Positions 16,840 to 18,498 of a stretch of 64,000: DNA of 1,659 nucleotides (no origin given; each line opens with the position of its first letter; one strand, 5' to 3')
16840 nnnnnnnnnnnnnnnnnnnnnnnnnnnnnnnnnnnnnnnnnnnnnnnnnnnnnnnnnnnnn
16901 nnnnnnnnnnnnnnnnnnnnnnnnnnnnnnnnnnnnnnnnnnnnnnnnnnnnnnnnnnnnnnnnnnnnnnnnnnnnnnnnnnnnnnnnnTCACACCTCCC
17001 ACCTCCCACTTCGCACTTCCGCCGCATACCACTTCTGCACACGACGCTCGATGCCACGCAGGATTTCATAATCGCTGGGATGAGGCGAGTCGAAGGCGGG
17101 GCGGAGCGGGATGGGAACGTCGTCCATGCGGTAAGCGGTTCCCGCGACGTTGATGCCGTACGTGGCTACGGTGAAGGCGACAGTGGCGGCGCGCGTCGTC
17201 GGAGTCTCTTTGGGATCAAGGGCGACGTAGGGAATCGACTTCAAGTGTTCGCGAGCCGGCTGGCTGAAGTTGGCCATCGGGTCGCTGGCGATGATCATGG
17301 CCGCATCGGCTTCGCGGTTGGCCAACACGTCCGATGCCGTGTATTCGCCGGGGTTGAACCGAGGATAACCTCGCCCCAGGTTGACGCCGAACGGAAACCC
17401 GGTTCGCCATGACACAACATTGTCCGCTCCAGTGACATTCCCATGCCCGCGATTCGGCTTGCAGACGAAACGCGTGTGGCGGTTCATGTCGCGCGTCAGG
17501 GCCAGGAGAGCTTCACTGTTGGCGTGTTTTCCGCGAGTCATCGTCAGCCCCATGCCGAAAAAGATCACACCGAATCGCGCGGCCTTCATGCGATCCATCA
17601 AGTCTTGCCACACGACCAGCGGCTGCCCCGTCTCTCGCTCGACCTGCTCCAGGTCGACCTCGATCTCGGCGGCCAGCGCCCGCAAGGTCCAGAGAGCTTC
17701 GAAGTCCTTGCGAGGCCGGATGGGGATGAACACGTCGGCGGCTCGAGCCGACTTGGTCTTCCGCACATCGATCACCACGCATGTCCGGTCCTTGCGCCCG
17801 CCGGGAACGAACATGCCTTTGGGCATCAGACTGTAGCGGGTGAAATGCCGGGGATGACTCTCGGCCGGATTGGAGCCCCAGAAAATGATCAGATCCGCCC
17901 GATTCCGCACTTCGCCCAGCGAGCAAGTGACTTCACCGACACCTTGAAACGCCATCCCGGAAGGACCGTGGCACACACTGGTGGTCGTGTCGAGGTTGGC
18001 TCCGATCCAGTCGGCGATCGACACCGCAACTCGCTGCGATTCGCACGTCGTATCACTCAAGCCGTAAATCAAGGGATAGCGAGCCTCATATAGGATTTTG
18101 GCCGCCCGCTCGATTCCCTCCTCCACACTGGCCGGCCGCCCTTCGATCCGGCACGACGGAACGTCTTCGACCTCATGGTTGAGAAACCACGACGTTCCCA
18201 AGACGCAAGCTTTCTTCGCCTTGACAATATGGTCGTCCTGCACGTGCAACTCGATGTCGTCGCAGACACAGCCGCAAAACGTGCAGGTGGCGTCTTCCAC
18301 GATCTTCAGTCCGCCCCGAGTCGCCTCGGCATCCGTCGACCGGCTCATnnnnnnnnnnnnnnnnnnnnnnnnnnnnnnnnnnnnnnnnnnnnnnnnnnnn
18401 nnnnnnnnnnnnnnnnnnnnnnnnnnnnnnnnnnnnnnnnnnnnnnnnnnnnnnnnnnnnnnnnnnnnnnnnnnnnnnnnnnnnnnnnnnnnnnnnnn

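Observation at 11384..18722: Archaeal-type formylmethanofuran dehydrogenase genes (fwdC, fwdA, fwdD-fwdB) interleaved with molybdopterin cofactor genes (mobA, moeA)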

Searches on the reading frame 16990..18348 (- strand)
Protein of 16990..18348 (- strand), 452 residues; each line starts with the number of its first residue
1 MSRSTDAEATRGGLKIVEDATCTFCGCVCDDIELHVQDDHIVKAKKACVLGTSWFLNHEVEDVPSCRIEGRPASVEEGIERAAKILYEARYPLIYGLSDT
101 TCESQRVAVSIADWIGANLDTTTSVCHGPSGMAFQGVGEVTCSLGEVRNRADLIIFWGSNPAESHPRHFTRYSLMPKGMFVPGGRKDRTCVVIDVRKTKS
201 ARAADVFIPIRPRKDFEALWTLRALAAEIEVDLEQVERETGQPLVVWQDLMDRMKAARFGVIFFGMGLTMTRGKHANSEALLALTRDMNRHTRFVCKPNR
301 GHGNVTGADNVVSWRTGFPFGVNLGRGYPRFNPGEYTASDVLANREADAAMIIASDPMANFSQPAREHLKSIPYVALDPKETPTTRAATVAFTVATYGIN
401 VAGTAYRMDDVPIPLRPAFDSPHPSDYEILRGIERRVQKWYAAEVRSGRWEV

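Call 3: search_protein_families(library=pfam, proteins=[window:16990-18348:-])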
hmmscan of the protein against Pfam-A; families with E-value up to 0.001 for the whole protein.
window:16990-18348:- (452 aa): 0 families

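Call 4: search_protein_families(library=ncbifam, proteins=[window:16990-18348:-])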
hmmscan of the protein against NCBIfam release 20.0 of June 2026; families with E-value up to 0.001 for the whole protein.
window:16990-18348:- (452 aa): 7 families
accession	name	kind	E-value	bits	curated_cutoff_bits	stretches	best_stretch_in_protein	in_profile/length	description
TIGR03129.1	one_C_dehyd_B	equivalog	5.3e-148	493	327.8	1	20-437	2-421/421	formylmethanofuran dehydrogenase subunit B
TIGR01591.1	Fdh-alpha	equivalog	2.7e-17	62.1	666.25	1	95-216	96-213/672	formate dehydrogenase subunit alpha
TIGR01701.1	Fdhalpha-like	subfamily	2.1e-11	42.7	582.15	1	111-170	156-218/744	FdhF/YdeP family oxidoreductase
NF041323.1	Nitr_red_NasA_Halo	equivalog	3.3e-09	35.8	1000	1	149-257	151-253/673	assimilatory nitrate reductase NasA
TIGR01553.1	formate-DH-alph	equivalog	2.4e-07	28.9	814.2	1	122-224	191-287/1009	formate dehydrogenase-N subunit alpha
NF007406.0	PRK09939.1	equivalog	1.1e-06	27.2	1473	0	116-172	172-230/759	acid resistance putative oxidoreductase YdeP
NF041513.1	formate_DH_Act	exception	7.7e-05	20.6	1400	1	125-221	185-275/1067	formate dehydrogenase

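Call 6: search_solved_structures(query=window:16990-18348:-, max_evalue=0.001, show_alignments=4)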
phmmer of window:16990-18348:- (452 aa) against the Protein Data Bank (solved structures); distinct sequences matched with E-value up to 0.001: 14.
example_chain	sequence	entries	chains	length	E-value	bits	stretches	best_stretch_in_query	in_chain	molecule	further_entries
9sfi_Q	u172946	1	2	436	5.5e-113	381.2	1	15-438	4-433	Molybdopterin oxidoreductase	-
5t5i_B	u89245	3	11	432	1.2e-112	380.1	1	16-442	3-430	Tungsten formylmethanofuran dehydrogenase subunit B | Tungsten formylmethanofuran dehydrogenase subunit fwdB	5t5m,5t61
8rja_B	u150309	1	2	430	4.1e-109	368.4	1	17-437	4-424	Formylmethanofuran dehydrogenase subunit B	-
9sw6_J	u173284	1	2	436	2.5e-90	306.5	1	16-436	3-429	formylmethanofuran dehydrogenase subunit B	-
7bkb_H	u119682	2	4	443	8.6e-90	304.7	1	15-437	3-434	Formylmethanofuran dehydrogenase, subunit B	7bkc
6s6y_B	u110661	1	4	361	1.3e-15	60.2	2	247-437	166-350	Tungsten-containing formylmethanofuran dehydrogenase, subunit B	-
7bkb_D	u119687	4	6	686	1.4e-10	43.6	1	65-213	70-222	Formate dehydrogenase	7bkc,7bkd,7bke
1kqf_A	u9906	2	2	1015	4.2e-07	32.2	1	118-250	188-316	FORMATE DEHYDROGENASE, NITRATE-INDUCIBLE, MAJOR SUBUNIT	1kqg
9vap_A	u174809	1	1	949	6.9e-07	31.5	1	112-220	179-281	Formate dehydrogenase molybdopterin-binding subunit FdhA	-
1aa6_A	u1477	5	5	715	1.4e-06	30.5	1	115-215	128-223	FORMATE DEHYDROGENASE H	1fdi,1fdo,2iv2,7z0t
8rqz_C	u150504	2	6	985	4.3e-06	28.9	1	103-226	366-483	Probable oxidoreductase YjgC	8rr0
9gzq_A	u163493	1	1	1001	4.6e-06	28.8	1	103-226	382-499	Probable oxidoreductase YjgC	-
7qv7_S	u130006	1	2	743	7.3e-05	24.8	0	115-167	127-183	Hydrogen dependent carbon dioxide reductase subunit FdhF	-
6tg9_A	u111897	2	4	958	0.00066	21.7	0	116-171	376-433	Formate dehydrogenase subunit alpha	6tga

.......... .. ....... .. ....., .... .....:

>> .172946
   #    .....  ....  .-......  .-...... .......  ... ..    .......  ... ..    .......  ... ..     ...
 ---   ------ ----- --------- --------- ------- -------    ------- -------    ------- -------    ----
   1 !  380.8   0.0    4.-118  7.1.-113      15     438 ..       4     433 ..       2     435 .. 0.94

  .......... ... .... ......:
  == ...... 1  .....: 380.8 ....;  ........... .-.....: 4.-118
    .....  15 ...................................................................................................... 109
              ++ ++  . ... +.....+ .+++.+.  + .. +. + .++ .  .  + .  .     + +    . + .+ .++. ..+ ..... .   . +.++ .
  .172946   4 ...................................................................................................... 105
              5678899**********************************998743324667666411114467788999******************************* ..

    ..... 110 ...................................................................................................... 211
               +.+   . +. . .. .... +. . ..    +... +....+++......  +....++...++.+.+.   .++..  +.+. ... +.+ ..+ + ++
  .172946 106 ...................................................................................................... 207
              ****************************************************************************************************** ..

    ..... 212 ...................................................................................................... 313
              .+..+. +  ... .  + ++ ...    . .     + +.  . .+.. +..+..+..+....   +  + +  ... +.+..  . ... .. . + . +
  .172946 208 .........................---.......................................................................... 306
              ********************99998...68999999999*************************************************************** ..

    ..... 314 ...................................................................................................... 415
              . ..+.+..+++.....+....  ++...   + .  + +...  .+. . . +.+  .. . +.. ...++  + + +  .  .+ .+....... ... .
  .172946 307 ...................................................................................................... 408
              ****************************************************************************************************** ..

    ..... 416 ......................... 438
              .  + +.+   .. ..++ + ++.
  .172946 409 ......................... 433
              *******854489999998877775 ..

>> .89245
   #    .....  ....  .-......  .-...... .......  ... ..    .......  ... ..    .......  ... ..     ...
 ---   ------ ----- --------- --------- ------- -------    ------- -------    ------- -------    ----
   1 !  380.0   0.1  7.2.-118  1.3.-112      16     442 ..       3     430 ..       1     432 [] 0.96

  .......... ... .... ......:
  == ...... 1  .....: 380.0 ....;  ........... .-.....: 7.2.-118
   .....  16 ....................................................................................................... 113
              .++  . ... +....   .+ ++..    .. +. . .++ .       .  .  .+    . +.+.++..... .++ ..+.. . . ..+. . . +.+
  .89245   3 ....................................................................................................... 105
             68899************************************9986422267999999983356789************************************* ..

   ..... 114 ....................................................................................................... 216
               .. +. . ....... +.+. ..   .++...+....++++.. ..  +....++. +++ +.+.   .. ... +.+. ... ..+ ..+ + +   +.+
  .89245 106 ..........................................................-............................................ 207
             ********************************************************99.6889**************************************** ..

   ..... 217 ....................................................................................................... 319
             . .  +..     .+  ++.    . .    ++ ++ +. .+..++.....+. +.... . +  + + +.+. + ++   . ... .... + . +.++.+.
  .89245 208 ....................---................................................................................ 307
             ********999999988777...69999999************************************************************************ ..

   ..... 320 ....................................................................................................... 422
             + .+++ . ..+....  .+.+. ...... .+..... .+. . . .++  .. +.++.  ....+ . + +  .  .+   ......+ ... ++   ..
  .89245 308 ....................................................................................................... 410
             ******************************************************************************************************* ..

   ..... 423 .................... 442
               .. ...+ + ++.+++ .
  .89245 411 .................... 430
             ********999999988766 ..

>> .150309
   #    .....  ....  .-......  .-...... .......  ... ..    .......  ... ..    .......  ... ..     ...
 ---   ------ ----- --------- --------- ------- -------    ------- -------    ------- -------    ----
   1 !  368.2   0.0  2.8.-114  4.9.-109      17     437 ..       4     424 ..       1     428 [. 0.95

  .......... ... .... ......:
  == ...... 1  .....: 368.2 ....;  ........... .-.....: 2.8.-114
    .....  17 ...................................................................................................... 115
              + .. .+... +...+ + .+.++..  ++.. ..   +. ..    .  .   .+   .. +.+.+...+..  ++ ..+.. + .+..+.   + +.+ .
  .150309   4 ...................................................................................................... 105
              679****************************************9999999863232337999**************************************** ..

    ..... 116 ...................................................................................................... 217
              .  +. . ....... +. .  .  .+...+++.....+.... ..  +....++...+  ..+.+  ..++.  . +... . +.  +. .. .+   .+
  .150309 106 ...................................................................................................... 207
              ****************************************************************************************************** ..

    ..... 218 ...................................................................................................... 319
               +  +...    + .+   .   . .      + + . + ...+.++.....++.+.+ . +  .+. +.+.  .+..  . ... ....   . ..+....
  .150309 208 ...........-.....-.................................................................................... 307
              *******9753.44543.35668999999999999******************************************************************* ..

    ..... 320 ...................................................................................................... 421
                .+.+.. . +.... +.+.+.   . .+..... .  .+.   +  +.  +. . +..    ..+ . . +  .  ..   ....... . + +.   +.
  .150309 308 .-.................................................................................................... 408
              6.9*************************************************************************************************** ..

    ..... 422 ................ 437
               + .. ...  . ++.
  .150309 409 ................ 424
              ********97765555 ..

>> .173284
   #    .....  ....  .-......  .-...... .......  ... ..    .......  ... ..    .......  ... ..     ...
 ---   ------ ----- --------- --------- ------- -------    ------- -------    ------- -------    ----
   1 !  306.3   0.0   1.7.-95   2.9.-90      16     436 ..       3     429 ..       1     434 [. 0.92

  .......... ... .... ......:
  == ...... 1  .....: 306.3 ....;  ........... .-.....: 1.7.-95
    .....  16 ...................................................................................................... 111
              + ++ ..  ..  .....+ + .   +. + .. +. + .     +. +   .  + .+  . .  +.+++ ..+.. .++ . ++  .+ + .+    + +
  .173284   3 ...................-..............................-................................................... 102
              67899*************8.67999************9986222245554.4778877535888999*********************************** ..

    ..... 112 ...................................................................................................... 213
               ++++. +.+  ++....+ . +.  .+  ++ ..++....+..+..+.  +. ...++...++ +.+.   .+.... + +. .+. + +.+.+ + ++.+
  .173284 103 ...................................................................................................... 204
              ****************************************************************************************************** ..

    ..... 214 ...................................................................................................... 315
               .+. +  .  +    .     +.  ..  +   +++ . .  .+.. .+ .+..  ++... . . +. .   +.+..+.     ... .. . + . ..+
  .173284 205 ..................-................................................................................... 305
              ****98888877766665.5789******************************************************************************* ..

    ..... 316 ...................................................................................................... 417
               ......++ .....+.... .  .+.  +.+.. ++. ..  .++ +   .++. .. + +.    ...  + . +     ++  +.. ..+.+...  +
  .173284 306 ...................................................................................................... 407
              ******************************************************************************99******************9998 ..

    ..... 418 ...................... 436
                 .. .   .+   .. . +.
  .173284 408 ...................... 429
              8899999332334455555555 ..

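Call 8: find_homologous_proteins(query=window:16990-18348:-, max_evalue=1e-20)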
Query window:16990-18348:- (452 aa): 7140 proteins with E <= 1e-20 among 8000 candidates; the best 120 are listed.
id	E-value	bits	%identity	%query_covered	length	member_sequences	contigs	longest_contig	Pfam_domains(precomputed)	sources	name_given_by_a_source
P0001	0.0e+0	1053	100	100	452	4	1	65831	-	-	-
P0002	2.2e-286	968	93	98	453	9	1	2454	-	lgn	-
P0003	5.2e-279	943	93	95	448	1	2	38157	-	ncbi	-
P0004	1.4e-268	909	87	97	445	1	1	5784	-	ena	-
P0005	1.2e-266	903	85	98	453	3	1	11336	-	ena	-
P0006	1.4e-264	896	88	94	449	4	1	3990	-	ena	-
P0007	7.4e-261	884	84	98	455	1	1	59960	-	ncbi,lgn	ncbi:MAG: formylmethanofuran dehydrogenase subunit B [Pirellulaceae bacterium]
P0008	3.6e-260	881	85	96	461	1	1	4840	-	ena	-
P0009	1.0e-259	880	86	94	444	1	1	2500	-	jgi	jgi:formylmethanofuran dehydrogenase subunit B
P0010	4.2e-259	878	85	96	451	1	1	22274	-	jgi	jgi:formylmethanofuran dehydrogenase subunit B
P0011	5.1e-259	877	87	94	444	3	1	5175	-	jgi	jgi:formylmethanofuran dehydrogenase subunit B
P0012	1.5e-258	876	85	96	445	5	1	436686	-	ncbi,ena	-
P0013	1.6e-258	876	84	96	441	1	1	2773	-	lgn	-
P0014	1.9e-258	876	85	96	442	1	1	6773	-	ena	-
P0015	2.4e-257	872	85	94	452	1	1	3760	-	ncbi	-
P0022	3.0e-256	868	85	95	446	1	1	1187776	-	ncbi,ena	-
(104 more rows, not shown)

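Call 16: find_related_loci(query=window:16990-18348:-, collection=genome_contigs, flank=10000)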
Query window:16990-18348:- (452 aa) in genome_contigs; peptide patterns used: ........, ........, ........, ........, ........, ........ (x = any residue, [..] = any of these).
514 stretches matched a pattern; 486 encode a relative of the query (tblastn E <= 1e-3); the best 80 are kept; 80 distinct loci.
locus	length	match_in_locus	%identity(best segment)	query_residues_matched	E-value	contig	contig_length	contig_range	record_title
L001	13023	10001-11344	93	1-448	0e+0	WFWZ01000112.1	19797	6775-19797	MAG: Planctomycetaceae bacterium isolate S141_3 k151_173687, whole genome shotgun sequence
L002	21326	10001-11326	84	4-445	0e+0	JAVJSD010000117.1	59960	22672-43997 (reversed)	MAG: Pirellulaceae bacterium isolate G1-WW12-08 k141_37726, whole genome shotgun sequence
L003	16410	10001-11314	84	2-439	0e+0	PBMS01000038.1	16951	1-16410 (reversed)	MAG: Methanobacteriota archaeon isolate SP207 MHASMcontig_407491, whole genome shotgun sequence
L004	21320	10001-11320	83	6-445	0e+0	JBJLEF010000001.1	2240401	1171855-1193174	MAG: Pirellulaceae bacterium isolate LRMED-195 Pirellulaceae-LRMED-195-C1, whole genome shotgun sequence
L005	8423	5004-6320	82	4-442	0e+0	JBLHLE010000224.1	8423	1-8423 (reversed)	MAG: Pirellulaceae bacterium isolate 3300054698_131 Ga0535670_0018650, whole genome shotgun sequence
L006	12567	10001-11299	83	7-439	0e+0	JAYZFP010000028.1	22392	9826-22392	MAG: Planctomycetota bacterium isolate XB_MAG169 DB_MAG169_0028, whole genome shotgun sequence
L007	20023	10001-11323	82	4-444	0e+0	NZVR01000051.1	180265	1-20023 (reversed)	MAG: Blastopirellula sp. isolate NAT61 38977, whole genome shotgun sequence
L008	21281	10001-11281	85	14-440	0e+0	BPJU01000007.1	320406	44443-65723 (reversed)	MAG: Pirellulaceae bacterium KatS3mg110 DNA, contig_717, whole genome shotgun sequence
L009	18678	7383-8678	83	8-439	0e+0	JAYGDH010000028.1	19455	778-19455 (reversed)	MAG: Pirellulaceae bacterium isolate OC3_3000m_MAG_123 OC3_3000m_contig_1432311, whole genome shotgun sequence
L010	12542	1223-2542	83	6-445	0e+0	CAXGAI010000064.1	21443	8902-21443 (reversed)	MAG TPA_asm: uncultured Rhodopirellula sp. isolate ERR598968_concoct_79 genome assembly, contig: ERZ832643.2697, whole g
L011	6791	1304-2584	83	13-439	0e+0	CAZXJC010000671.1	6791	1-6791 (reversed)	MAG TPA_asm: uncultured Pirellulaceae bacterium isolate SRP092796_co2_562 genome assembly, contig: k141_4220777, whole g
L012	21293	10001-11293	82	14-444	0e+0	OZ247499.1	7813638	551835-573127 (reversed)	MAG: Pirellulaceae bacterium isolate 828c6eb6-e98b-456e-8040-4ab2280a49ec genome assembly, chromosome: 1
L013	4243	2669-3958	82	14-448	0e+0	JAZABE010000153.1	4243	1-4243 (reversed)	MAG: Planctomycetota bacterium isolate XB_MAG674 DB_MAG674_0153, whole genome shotgun sequence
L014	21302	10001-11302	81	1-439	0e+0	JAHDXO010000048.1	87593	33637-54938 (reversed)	MAG: Pirellulaceae bacterium isolate PLA7 NODE_760_length_87593_cov_10.427883, whole genome shotgun sequence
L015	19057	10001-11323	79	4-444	0e+0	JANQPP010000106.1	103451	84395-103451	MAG: Pirellulales bacterium isolate IP29b_bin.168 k99_2324631, whole genome shotgun sequence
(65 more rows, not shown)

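Call 22: find_encoding_contigs(protein=P0022, flank=10000, max_places=2)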
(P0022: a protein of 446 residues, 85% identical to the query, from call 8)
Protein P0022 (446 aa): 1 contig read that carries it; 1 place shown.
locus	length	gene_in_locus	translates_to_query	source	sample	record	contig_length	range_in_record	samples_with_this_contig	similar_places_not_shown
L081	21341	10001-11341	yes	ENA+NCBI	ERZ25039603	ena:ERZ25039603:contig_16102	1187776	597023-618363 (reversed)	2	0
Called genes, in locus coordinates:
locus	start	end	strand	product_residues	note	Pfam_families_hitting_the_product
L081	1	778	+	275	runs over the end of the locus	PF01048:PNP_UDP_1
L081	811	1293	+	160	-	PF01048:PNP_UDP_1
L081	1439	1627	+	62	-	PF01048:PNP_UDP_1 (weak)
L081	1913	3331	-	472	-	PF03629:SASA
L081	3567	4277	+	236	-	PF04337:DUF480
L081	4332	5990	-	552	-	PF00092:VWA (weak), PF13519:VWA_2 (faint)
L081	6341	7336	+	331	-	PF06439:3keto-disac_hyd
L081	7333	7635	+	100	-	-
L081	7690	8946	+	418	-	PF02730:AFOR_N, PF01314:AFOR_C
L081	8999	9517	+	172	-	PF01314:AFOR_C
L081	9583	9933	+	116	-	PF01568:Molydop_binding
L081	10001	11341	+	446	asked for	-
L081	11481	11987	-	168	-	PF12867:DinB_2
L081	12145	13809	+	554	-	PF07969:Amidohydro_3, PF01979:Amidohydro_1 (faint)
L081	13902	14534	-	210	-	PF12804:NTP_transf_3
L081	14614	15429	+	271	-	PF01493:GXGXG (weak)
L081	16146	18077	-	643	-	PF03453:MoeA_N, PF00994:MoCF_biosynth, PF03454:MoeA_C, PF12727:PBP_like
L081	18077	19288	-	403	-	PF03453:MoeA_N, PF00994:MoCF_biosynth, PF03454:MoeA_C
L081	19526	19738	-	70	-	-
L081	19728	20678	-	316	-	PF00012:HSP70, PF06723:MreB_Mbl (weak)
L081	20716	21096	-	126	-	PF00012:HSP70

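Call 23: find_encoding_contigs(protein=window:16990-18348:-, flank=10000, max_places=3)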
Protein window:16990-18348:- (452 aa): no gene with exactly this product is on record in the collection.

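Call 24: find_encoding_contigs(protein=P0001, flank=10000, max_places=3)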
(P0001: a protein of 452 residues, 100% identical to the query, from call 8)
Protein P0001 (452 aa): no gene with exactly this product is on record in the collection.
